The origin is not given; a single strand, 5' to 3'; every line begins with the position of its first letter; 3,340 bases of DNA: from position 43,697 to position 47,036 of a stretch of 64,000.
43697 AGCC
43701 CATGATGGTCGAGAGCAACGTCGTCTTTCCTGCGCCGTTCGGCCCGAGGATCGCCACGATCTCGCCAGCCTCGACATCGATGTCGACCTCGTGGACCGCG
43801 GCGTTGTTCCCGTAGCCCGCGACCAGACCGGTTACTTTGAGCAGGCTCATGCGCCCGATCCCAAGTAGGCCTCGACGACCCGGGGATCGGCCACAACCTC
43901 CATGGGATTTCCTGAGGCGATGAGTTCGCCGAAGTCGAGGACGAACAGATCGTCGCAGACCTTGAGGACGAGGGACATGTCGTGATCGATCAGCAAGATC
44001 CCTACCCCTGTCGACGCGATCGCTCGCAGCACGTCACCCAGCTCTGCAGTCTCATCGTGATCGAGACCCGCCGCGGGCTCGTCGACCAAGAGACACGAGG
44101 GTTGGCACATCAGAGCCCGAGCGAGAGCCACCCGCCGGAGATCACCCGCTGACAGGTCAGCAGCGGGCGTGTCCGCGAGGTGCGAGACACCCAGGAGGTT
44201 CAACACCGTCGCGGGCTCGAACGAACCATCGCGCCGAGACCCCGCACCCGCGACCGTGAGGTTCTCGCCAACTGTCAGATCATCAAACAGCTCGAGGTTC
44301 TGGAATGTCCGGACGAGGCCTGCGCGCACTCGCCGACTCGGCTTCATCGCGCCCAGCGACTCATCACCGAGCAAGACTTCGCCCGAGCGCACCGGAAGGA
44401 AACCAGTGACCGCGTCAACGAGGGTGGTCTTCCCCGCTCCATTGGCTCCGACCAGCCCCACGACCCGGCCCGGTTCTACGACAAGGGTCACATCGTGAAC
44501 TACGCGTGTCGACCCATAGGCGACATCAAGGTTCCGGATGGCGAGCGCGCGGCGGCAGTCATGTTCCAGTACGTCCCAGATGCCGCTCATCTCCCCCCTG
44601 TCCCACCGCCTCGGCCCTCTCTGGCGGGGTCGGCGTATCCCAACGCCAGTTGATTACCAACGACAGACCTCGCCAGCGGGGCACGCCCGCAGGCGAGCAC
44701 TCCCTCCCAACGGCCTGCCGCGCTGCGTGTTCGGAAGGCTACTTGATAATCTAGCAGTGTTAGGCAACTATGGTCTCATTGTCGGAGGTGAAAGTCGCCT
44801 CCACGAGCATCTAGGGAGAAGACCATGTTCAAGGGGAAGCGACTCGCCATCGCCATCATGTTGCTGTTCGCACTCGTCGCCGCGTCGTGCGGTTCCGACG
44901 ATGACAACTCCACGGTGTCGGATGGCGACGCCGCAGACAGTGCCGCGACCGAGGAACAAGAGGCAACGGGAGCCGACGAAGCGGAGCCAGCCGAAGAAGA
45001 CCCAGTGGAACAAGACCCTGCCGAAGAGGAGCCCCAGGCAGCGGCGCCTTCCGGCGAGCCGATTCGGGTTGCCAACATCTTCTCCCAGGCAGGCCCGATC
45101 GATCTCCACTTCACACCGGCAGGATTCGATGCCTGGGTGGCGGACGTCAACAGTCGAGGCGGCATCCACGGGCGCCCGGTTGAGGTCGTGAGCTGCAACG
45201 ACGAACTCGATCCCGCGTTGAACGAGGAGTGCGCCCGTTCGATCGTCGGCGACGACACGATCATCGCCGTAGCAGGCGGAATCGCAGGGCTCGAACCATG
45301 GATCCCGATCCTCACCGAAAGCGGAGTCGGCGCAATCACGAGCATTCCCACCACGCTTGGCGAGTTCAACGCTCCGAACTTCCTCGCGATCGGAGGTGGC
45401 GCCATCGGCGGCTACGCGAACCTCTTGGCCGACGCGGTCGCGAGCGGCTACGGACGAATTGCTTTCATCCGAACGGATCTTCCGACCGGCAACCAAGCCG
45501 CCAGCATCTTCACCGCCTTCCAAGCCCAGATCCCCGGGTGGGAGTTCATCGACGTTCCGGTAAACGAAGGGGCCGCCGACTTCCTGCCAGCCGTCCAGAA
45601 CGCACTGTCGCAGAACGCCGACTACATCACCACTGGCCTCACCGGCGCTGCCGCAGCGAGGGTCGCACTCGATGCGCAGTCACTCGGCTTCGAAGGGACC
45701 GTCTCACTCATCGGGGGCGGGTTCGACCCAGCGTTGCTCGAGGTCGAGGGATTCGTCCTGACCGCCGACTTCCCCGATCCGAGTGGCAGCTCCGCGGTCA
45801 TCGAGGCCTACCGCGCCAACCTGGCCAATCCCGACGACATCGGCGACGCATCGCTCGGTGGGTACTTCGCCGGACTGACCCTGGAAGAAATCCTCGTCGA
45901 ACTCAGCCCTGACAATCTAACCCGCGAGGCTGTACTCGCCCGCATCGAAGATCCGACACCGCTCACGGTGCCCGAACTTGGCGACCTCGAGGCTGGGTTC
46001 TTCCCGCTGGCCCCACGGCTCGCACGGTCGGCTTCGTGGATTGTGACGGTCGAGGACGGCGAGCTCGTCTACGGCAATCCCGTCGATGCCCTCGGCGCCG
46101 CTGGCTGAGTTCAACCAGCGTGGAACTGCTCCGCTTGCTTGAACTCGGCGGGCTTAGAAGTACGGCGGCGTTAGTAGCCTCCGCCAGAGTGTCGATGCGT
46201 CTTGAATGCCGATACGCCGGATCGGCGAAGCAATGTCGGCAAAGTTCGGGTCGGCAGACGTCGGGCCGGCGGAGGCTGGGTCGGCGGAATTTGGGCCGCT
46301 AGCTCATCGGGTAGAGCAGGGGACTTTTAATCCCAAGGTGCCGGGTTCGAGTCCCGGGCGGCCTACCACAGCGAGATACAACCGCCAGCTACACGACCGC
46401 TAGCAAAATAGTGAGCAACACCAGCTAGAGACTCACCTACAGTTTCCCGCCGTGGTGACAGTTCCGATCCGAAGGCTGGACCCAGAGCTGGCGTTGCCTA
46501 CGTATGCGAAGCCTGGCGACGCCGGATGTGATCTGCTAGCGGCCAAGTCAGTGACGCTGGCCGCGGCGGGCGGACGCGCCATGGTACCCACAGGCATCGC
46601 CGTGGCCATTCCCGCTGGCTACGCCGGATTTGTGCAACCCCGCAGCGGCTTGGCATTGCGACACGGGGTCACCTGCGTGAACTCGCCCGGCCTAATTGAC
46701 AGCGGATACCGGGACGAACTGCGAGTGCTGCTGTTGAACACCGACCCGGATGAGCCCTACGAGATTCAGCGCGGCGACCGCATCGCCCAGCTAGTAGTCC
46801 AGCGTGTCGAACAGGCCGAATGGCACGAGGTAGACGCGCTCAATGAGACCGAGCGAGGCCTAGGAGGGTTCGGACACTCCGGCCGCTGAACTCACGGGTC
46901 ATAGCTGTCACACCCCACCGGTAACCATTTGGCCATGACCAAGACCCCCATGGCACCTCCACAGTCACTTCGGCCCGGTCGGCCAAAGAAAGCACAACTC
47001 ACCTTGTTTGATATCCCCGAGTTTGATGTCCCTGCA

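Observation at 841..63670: Pervasive short tandem micro-duplications (mostly 15-nt units), in-frame inside genes, by eye confined to the two housekeeping flanks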

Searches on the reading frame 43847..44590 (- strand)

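Call 29: search_protein_families(library=pfam, proteins=[window:43847-44590:-], max_evalue=0.0001)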
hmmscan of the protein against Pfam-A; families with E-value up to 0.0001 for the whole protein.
window:43847-44590:- (247 aa): 5 families
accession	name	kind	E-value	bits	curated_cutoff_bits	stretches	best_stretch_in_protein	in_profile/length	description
PF00005.33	ABC_tran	-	1.5e-28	100.5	25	1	32-173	2-136/137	ABC transporter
PF13304.12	AAA_21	-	4.8e-10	40.4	27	0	129-207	221-302/304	AAA domain, putative AbiEii toxin, Type IV TA system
PF12399.14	BCA_ABC_TP_C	-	6.7e-09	35.6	25.5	1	222-246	1-25/27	Branched-chain amino acid ATP-binding cassette transporter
PF02463.25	SMC_N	-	2.4e-05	24.3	40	0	43-190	26-185/220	RecF/RecN/SMC N terminal domain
PF13555.12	AAA_29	-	7.9e-05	22.8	27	0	35-63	16-44/61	P-loop containing region of AAA domain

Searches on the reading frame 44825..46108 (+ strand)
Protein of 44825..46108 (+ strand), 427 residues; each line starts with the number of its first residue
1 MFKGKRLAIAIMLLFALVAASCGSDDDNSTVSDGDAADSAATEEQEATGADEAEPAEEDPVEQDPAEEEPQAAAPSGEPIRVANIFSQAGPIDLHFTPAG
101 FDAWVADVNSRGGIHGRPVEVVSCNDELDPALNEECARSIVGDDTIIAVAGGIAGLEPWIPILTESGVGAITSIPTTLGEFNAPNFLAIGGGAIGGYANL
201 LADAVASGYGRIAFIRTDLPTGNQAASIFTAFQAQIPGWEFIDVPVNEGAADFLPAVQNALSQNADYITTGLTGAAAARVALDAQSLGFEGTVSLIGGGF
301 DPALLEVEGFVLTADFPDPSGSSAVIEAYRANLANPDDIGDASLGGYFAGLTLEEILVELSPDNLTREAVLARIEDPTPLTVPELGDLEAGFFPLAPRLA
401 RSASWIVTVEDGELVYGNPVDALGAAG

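Call 29: search_protein_families(library=pfam, proteins=[window:44825-46108:+], max_evalue=0.0001)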
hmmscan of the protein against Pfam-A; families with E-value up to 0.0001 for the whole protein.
window:44825-46108:+ (427 aa): 1 family
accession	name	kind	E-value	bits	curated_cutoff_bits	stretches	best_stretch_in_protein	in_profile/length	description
PF13458.12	Peripla_BP_6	-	7.7e-33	115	31.7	1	79-376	1-310/343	Periplasmic binding protein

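Call 38: find_homologous_proteins(query=window:44825-46108:+, max_evalue=1e-40)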
Query window:44825-46108:+ (427 aa): 3 proteins with E <= 1e-40 among 8000 candidates.
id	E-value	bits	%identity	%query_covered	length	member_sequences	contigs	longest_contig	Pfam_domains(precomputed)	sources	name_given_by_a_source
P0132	1.0e-272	922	100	100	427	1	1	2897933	PF13458.13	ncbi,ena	-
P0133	1.4e-241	820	84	100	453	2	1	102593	PF13458.13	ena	-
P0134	1.8e-235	800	83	100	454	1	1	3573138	PF13458.13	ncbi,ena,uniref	ncbi:ABC transporter substrate-binding protein [Candidatus Poriferisocius sp.]|uniref:ABC transporte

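Call 40: find_encoding_contigs(protein=P0134, flank=10000, max_places=3)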
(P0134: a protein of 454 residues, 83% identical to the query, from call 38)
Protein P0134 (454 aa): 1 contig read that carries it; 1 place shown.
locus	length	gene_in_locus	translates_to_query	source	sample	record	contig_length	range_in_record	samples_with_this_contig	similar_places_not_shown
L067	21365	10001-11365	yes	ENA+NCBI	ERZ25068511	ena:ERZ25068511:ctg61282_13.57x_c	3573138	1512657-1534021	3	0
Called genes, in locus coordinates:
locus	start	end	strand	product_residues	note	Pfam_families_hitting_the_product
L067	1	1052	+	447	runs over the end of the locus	PF00890:FAD_binding_2 (faint), PF01266:DAO, PF01593:Amino_oxidase, PF13450:NAD_binding_8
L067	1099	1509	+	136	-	PF02036:SCP2 (weak)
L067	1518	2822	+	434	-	PF00067:p450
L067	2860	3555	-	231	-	-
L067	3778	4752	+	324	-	PF23213:, PF23212:DUF7064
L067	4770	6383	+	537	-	PF27448:Rph_4th, PF00391:PEP-utilizers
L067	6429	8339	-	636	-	PF02653:BPD_transp_2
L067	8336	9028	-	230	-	PF02463:SMC_N (faint), PF00005:ABC_tran, PF13304:AAA_21 (weak)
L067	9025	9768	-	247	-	PF00005:ABC_tran, PF02463:SMC_N (faint), PF13304:AAA_21 (faint), PF12399:BCA_ABC_TP_C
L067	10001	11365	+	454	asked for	PF13458:Peripla_BP_6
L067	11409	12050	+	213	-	-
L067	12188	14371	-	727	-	PF00141:peroxidase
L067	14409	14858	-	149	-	PF01475:FUR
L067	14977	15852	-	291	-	PF00149:Metallophos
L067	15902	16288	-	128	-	PF01850:PIN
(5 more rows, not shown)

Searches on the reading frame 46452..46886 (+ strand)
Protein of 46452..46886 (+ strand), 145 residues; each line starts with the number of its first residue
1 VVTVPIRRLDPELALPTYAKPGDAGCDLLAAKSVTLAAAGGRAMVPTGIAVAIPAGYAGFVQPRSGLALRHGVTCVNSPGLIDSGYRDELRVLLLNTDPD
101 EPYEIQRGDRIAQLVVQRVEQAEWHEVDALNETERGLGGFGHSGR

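Call 17: find_encoding_contigs(protein=window:46452-46886:+, flank=10000, max_places=10)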
Protein seq(145 aa) (145 aa): no gene with exactly this product is on record in the collection.
